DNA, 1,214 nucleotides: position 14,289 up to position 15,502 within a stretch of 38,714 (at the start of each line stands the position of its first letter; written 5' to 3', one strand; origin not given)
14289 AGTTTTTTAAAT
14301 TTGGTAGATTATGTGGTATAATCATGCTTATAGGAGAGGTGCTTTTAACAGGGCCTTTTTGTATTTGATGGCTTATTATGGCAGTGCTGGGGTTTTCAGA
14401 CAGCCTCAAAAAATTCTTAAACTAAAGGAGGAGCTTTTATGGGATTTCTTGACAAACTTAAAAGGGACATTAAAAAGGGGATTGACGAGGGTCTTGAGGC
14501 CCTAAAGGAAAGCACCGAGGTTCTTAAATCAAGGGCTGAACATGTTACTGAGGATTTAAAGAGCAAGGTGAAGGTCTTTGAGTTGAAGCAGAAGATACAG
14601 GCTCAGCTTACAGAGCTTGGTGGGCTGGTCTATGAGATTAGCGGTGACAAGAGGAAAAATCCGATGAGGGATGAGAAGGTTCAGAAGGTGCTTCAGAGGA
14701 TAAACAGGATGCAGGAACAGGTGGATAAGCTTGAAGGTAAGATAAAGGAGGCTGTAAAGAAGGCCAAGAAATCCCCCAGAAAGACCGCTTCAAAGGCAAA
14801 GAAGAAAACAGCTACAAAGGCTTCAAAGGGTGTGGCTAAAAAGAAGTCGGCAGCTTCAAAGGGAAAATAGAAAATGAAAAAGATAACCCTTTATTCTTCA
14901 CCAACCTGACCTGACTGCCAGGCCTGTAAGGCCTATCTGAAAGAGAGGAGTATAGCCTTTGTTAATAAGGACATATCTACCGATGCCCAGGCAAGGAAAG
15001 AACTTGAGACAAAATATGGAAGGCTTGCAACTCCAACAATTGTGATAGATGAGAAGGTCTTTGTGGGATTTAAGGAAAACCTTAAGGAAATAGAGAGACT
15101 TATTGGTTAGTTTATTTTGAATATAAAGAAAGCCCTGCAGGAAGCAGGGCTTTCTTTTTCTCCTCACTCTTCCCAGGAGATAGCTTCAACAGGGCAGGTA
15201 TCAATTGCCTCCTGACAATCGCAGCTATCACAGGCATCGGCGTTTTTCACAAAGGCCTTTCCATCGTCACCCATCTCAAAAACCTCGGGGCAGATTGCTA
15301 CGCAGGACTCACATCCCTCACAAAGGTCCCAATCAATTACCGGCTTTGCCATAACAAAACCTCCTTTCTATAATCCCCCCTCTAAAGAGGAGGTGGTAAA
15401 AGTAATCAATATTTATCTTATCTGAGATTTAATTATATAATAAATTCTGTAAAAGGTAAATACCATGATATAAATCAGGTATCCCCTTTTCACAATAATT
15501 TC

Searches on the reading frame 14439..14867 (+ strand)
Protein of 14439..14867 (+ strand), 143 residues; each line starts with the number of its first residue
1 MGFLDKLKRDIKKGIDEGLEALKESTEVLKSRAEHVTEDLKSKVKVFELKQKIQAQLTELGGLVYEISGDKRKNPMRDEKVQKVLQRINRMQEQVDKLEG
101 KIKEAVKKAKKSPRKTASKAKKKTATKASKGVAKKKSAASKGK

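Call 6: search_protein_families(library=pfam, proteins=[window:14439-14867:+], max_evalue=0.01)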
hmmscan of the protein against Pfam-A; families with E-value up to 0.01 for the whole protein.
seq(143 aa): 1 family
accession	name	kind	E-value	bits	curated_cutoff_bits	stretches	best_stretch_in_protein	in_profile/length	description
PF06825.17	HSBP1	-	0.008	16.4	28.6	0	83-109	24-50/51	Heat shock factor binding protein 1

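Call 26: search_protein_families(library=ncbifam, proteins=[window:14439-14867:+], max_evalue=0.001)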
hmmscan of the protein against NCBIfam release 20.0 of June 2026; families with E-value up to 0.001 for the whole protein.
seq(143 aa): 1 family
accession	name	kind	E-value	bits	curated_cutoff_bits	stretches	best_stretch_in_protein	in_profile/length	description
NF010451.0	PRK13877.1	equivalog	0.00019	21.8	134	1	45-102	60-117/124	conjugal transfer transcriptional regulator TraJ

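Call 44: find_homologous_proteins(query=window:14439-14867:+, max_evalue=0.001)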
Query seq(143 aa) (143 aa): 21 proteins with E <= 0.001 among 80 candidates.
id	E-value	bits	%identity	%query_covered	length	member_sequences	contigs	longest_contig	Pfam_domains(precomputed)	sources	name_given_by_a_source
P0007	7.9e-76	270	100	100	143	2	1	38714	-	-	-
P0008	1.9e-49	185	82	73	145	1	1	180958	-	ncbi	-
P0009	2.3e-49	185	83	73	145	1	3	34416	-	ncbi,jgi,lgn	-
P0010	8.9e-49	183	80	85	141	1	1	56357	-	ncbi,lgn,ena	-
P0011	7.8e-47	177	81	73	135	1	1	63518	-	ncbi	-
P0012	8.7e-45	170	77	73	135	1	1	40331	-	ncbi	-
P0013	7.0e-40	154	64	91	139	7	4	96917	-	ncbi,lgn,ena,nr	ncbi:hypothetical protein BMS3Bbin06_02219 [bacterium BMS3Bbin06]|nr:hypothetical protein BMS3Abin08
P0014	3.7e-37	145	61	90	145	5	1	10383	-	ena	-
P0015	1.7e-35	140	68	71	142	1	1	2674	-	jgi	-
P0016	2.8e-35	139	58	99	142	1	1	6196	-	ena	-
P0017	1.1e-34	137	57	90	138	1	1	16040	-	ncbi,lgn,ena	-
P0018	7.8e-34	135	64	71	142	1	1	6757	-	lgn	-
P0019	1.4e-33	134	63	76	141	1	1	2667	-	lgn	-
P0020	1.1e-32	131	59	71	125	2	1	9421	-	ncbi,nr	ncbi:MAG: hypothetical protein D6726_07040 [Nitrospirae bacterium]|nr:MAG: hypothetical protein D672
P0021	1.3e-32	131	50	99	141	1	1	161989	-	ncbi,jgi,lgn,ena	-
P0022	3.6e-32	129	54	94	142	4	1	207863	-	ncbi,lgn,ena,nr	ncbi:MAG TPA: hypothetical protein ENJ04_03965 [Nitrospirae bacterium]|nr:hypothetical protein [Nitr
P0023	2.5e-26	110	54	70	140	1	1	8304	-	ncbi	-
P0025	5.5e-22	96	47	69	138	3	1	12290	-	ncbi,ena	-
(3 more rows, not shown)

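Call 45: find_encoding_contigs(protein=P0008, flank=2500, max_places=1)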
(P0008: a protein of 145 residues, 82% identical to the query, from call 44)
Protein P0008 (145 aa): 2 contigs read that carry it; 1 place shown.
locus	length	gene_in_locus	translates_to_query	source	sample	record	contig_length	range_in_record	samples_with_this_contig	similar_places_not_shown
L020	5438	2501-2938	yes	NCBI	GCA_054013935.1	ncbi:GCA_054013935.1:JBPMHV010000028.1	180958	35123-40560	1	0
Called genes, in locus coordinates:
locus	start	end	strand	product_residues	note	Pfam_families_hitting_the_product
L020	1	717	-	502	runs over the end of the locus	PF02874:ATP-synt_ab_N, PF00006:ATP-synt_ab, PF00306:ATP-synt_ab_C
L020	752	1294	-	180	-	PF00213:OSCP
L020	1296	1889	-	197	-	PF00430:ATP-synt_B, PF05405:Mt_ATP-synt_B (faint), PF09548:Spore_III_AB (weak)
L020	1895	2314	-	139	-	-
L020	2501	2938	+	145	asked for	-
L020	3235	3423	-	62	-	PF00037:Fer4 (weak), PF13237:Fer4_10 (weak), PF13370:Fer4_13, PF13459:Fer4_15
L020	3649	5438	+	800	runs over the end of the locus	PF00403:HMA, PF00122:E1-E2_ATPase, PF00702:Hydrolase, PF08282:Hydrolase_3 (faint)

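Call 46: find_encoding_contigs(protein=P0012, flank=2500, max_places=1)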
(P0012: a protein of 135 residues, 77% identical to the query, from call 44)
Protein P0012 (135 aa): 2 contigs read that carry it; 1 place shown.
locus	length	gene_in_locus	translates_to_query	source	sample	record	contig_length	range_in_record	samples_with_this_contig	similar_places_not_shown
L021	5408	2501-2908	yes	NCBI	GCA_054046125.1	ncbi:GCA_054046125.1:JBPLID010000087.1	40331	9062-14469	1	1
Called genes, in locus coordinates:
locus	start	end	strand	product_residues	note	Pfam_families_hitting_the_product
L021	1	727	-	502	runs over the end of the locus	PF02874:ATP-synt_ab_N, PF00006:ATP-synt_ab, PF00306:ATP-synt_ab_C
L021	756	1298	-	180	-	PF00213:OSCP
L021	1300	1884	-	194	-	PF00430:ATP-synt_B, PF05405:Mt_ATP-synt_B (weak), PF09548:Spore_III_AB (weak)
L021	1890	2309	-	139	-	PF00430:ATP-synt_B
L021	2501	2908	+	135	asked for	-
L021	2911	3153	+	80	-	PF13192:Thioredoxin_3 (weak), PF13462:Thioredoxin_4 (faint), PF00462:Glutaredoxin, PF13417:GST_N_3 (weak), PF13409:GST_N_2 (weak)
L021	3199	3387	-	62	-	PF00037:Fer4 (weak), PF13237:Fer4_10 (weak), PF13370:Fer4_13, PF13459:Fer4_15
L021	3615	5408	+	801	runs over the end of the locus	PF00403:HMA, PF00122:E1-E2_ATPase, PF00702:Hydrolase, PF08282:Hydrolase_3 (faint)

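Call 47: find_encoding_contigs(protein=P0013, flank=2500, max_places=1)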
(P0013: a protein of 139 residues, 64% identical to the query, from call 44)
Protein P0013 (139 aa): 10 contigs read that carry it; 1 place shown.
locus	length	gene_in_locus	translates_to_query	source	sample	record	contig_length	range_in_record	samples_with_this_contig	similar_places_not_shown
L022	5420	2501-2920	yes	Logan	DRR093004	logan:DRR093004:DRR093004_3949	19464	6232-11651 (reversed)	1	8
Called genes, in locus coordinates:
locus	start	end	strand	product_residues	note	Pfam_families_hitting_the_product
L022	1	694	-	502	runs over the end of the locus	PF02874:ATP-synt_ab_N, PF00006:ATP-synt_ab, PF00306:ATP-synt_ab_C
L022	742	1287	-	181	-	PF00213:OSCP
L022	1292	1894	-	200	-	PF00430:ATP-synt_B, PF09548:Spore_III_AB (weak)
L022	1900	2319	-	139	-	PF00430:ATP-synt_B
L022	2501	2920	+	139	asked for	-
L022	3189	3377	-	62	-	PF00037:Fer4 (weak), PF13237:Fer4_10 (weak), PF13370:Fer4_13, PF13459:Fer4_15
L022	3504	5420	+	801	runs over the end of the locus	PF00403:HMA, PF00122:E1-E2_ATPase, PF00702:Hydrolase, PF08282:Hydrolase_3 (faint)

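Call 48: find_encoding_contigs(protein=P0021, flank=2500, max_places=1)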
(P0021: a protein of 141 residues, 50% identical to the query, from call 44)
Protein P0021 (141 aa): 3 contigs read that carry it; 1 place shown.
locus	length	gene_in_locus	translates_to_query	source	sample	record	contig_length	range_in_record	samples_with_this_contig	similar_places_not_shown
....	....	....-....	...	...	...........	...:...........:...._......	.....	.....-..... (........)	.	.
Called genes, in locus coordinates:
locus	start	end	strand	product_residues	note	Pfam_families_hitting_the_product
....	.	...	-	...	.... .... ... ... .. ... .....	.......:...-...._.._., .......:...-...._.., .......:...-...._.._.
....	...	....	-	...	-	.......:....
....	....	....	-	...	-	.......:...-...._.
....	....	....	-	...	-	-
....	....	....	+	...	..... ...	-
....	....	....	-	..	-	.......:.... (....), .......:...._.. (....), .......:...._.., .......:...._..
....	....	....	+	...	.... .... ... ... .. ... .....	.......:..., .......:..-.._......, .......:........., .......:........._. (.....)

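Call 49: find_encoding_contigs(protein=P0022, flank=2500, max_places=1)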
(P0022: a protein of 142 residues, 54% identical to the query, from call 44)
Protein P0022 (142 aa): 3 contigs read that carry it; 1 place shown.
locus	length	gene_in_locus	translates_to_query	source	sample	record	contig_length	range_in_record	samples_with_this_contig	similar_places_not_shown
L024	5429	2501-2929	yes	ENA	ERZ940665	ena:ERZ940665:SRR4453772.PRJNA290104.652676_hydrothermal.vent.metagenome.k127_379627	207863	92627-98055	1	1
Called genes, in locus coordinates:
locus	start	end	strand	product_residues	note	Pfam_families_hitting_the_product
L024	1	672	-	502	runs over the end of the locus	PF02874:ATP-synt_ab_N, PF00006:ATP-synt_ab, PF00306:ATP-synt_ab_C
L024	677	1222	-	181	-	PF00213:OSCP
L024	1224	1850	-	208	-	PF00430:ATP-synt_B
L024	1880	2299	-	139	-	-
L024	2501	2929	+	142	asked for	-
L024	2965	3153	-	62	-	PF00037:Fer4 (weak), PF13237:Fer4_10 (weak), PF13370:Fer4_13, PF13459:Fer4_15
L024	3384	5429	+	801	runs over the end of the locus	PF00403:HMA, PF00122:E1-E2_ATPase, PF00702:Hydrolase, PF08282:Hydrolase_3 (faint)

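Call 51: find_encoding_contigs(protein=P0014, flank=2500, max_places=1)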
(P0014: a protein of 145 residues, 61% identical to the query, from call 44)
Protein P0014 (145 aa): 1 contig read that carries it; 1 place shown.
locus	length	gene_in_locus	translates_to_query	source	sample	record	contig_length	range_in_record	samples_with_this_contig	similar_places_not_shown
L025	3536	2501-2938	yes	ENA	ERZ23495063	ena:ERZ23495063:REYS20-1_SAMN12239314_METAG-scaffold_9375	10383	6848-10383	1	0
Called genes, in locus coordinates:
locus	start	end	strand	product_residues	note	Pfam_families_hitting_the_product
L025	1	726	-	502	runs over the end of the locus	PF02874:ATP-synt_ab_N, PF00006:ATP-synt_ab, PF00306:ATP-synt_ab_C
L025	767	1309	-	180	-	PF00213:OSCP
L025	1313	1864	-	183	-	PF00430:ATP-synt_B, PF09548:Spore_III_AB (weak)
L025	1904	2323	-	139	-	-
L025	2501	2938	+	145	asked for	-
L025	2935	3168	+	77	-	PF00462:Glutaredoxin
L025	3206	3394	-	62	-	PF00037:Fer4 (weak), PF13237:Fer4_10 (weak), PF13370:Fer4_13, PF13459:Fer4_15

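Call 52: find_encoding_contigs(protein=P0016, flank=2500, max_places=1)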
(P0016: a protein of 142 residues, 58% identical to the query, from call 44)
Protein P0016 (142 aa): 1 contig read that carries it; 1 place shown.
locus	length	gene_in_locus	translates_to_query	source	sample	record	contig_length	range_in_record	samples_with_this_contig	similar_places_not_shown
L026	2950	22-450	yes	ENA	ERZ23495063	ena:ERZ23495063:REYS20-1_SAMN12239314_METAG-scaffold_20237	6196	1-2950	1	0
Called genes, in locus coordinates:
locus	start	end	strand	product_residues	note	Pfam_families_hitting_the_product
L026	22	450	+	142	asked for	-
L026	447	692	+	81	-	PF13192:Thioredoxin_3 (weak), PF00462:Glutaredoxin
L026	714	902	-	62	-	PF00037:Fer4 (weak), PF13237:Fer4_10 (weak), PF13370:Fer4_13, PF13459:Fer4_15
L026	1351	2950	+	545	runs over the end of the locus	PF19864:Radical_SAM_N2, PF04055:Radical_SAM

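Call 53: find_encoding_contigs(protein=P0017, flank=2500, max_places=1)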
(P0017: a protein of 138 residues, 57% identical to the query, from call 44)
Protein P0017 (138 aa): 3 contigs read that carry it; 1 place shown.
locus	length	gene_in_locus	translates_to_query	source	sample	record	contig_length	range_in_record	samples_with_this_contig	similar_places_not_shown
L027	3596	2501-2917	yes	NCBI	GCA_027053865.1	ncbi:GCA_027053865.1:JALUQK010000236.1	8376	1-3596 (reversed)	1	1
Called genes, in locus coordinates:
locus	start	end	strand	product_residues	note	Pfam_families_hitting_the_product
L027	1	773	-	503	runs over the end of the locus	PF02874:ATP-synt_ab_N, PF00006:ATP-synt_ab, PF00306:ATP-synt_ab_C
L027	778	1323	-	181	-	PF00213:OSCP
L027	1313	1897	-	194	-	PF00430:ATP-synt_B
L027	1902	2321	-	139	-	PF00430:ATP-synt_B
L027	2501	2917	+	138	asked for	-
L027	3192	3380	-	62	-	PF00037:Fer4 (weak), PF13237:Fer4_10 (weak), PF13370:Fer4_13, PF13459:Fer4_15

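Call 54: find_encoding_contigs(protein=P0023, flank=2500, max_places=1)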
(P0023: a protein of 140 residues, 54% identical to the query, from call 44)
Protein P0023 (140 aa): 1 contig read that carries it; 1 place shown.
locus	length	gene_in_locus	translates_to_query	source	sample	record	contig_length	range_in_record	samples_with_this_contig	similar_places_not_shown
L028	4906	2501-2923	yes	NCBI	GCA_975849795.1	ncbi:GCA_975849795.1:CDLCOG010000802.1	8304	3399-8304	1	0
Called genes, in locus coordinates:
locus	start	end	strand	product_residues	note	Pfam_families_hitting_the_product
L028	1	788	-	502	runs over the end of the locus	PF02874:ATP-synt_ab_N, PF00006:ATP-synt_ab, PF00306:ATP-synt_ab_C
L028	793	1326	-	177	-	PF00213:OSCP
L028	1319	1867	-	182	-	PF00430:ATP-synt_B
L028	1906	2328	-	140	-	PF00430:ATP-synt_B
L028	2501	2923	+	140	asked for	-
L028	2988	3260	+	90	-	-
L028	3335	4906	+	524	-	?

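Call 55: find_encoding_contigs(protein=P0025, flank=2500, max_places=1)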
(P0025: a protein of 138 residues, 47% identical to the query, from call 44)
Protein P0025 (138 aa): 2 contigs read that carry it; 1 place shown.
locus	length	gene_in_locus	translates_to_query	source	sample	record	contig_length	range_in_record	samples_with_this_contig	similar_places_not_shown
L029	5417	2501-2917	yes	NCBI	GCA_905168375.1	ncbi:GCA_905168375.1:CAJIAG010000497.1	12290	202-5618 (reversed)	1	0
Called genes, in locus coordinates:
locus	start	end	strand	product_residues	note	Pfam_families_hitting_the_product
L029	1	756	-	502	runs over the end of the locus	PF02874:ATP-synt_ab_N, PF00006:ATP-synt_ab, PF00306:ATP-synt_ab_C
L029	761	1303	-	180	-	PF00213:OSCP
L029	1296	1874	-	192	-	PF00430:ATP-synt_B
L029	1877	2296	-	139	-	-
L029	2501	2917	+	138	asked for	-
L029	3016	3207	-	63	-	PF13459:Fer4_15 (weak), PF13370:Fer4_13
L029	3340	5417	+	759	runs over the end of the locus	?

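Call 56: find_encoding_contigs(protein=P0020, flank=2500, max_places=1)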
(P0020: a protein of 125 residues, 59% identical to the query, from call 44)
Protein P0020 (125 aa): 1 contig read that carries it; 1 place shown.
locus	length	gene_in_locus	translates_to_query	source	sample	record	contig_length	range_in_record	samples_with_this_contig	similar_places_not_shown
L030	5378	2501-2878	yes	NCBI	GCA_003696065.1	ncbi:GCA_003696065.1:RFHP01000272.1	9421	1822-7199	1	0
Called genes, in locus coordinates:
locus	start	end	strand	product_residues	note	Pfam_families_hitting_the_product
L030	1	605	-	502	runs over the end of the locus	PF02874:ATP-synt_ab_N, PF00006:ATP-synt_ab, PF00306:ATP-synt_ab_C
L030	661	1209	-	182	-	PF00213:OSCP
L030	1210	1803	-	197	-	PF00430:ATP-synt_B, PF05405:Mt_ATP-synt_B (faint)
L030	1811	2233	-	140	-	PF00430:ATP-synt_B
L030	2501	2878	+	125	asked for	-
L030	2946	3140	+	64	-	PF00462:Glutaredoxin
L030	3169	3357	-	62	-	PF00037:Fer4 (weak), PF13237:Fer4_10 (weak), PF13370:Fer4_13, PF13459:Fer4_15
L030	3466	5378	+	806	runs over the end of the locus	PF00403:HMA, PF00122:E1-E2_ATPase, PF00702:Hydrolase, PF08282:Hydrolase_3 (faint)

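Call 80: predict_structure(alignment_id=A5)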
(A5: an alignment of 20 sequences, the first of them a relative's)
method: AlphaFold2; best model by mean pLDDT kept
length: 143 residues; sequences in the alignment: 20
mean_pLDDT: 69.8   pTM: 0.44
mean pLDDT of the five models: 69.8, 68.3, 67.4, 66.7, 62.8
residues with pLDDT >= 90: 13; 70-90: 73; 50-70: 25; < 50: 32
segments of 3 or more residues with pLDDT < 50: 112-143
pLDDT, mean of each block of 10 residues (from residue 1): 83 79 61 65 86 90 84 79 91 87 65 43 37 40 39
secondary structure, 60 per line:
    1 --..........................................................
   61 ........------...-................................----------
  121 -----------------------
elements in order: H3-68 H79-110

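Call 84: fold_search(model_id=the predicted structure, library=pdb)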
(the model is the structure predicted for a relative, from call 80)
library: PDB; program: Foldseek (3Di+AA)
matches with E <= 10: 294; with E <= 0.001: 0
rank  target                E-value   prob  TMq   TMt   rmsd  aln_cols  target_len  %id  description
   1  2zr3_A                4.0e-01  0.98  0.41  0.14   3.6        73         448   25  Crystal structure of seryl-tRNA synthetase from Pyrococcus horikoshii (released 2008-09-09)
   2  2dq0_A                6.4e-01  0.96  0.42  0.14   3.5        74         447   24  Crystal structure of seryl-tRNA synthetase from Pyrococcus horikoshii complexed with a seryl-adenylate analog (released 2007-06-05)
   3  6vyp_K                6.4e-01  0.51  0.36  0.10   5.6        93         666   18  Crystal structure of the LSD1/CoREST histone demethylase bound to its nucleosome substrate (released 2020-05-27)
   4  5j0k_A                7.3e-01  0.97  0.46  0.87   1.9        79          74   28  De novo design of protein homo-oligomers with modular hydrogen bond network-mediated specificity (released 2016-05-25)
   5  5j0k_B                8.9e-01  0.96  0.46  0.87   2.2        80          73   28  De novo design of protein homo-oligomers with modular hydrogen bond network-mediated specificity (released 2016-05-25)
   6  6b87_C                8.9e-01  0.47  0.34  0.45   5.1        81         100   22  Crystal structure of transmembrane protein TMHC2_E (released 2018-03-14)
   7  6w4k_A                1.0e+00  0.41  0.37  0.10   6.6        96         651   20  Crystal structure of Lysine Specific Demethylase 1 (LSD1) with CC-90011 (released 2020-10-21)
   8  1wle_A                1.1e+00  0.93  0.43  0.14   2.2        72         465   15  Crystal Structure of mammalian mitochondrial seryl-tRNA synthetase complexed with seryl-adenylate (released 2005-09-06)
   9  2c0s_MODEL_1_A        1.2e+00  0.89  0.33  0.70   1.9        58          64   26  NMR Solution Structure of a protein aspartic acid phosphate phosphatase from Bacillus Anthracis (released 2006-09-25)
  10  3csx_B                1.2e+00  0.23  0.20  0.36   5.9        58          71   17  Structural characterization of a protein in the DUF683 family- crystal structure of cce_0567 from the cyanobacterium C (released 2008-06-10)
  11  8cwy_B                1.2e+00  0.90  0.45  0.84   2.1        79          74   25  Accurate computational design of genetically encoded 3D protein crystals (released 2023-11-01)
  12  2dq3_A                1.2e+00  0.90  0.43  0.15   3.1        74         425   24  Crystal structure of aq_298 (released 2007-06-05)
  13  7rro_F4               1.3e+00  0.25  0.31  0.37   5.4        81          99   12  Structure of the 48-nm repeat doublet microtubule from bovine tracheal cilia (released 2021-10-27)
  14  5j0j_A                1.4e+00  0.89  0.43  0.83   1.9        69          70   12  De novo design of protein homo-oligomers with modular hydrogen bond network-mediated specificity (released 2016-05-25)
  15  6dlm_B                1.4e+00  0.87  0.43  0.80   2.6        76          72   13  DHD127 (released 2018-12-19)
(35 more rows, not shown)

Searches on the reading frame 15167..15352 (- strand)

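Call 6: search_protein_families(library=pfam, proteins=[window:15167-15352:-], max_evalue=0.01)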
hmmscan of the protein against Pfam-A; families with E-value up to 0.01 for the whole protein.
seq(62 aa): 10 families
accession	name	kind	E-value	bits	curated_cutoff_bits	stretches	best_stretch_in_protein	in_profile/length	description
PF13370.11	Fer4_13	-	1.2e-12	48.7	24.5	1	6-60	1-58/58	4Fe-4S single cluster domain of Ferredoxin I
PF13459.11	Fer4_15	-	4.6e-12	46.9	22.4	1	5-60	2-66/66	4Fe-4S single cluster domain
PF13237.11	Fer4_10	-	4.7e-06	26.9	25.5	1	3-54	1-53/53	4Fe-4S dicluster domain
PF00037.32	Fer4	-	6.1e-06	26.3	21.1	1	4-22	1-19/24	4Fe-4S binding domain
PF12797.12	Fer4_2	-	0.00012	22.2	24.5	1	3-23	2-22/22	4Fe-4S binding domain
PF12838.12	Fer4_7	-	0.0003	21.6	27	0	3-22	30-49/52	4Fe-4S dicluster domain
PF12837.12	Fer4_6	-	0.00032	21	25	1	3-23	1-21/24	4Fe-4S binding domain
PF13187.11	Fer4_9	-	0.00037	20.9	27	1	11-58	2-52/52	4Fe-4S dicluster domain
PF14697.11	Fer4_21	-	0.0028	18.2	35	0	5-58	2-57/59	4Fe-4S dicluster domain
PF06902.16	Fer4_19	-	0.0036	17.8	24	1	8-55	12-56/64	Divergent 4Fe-4S mono-cluster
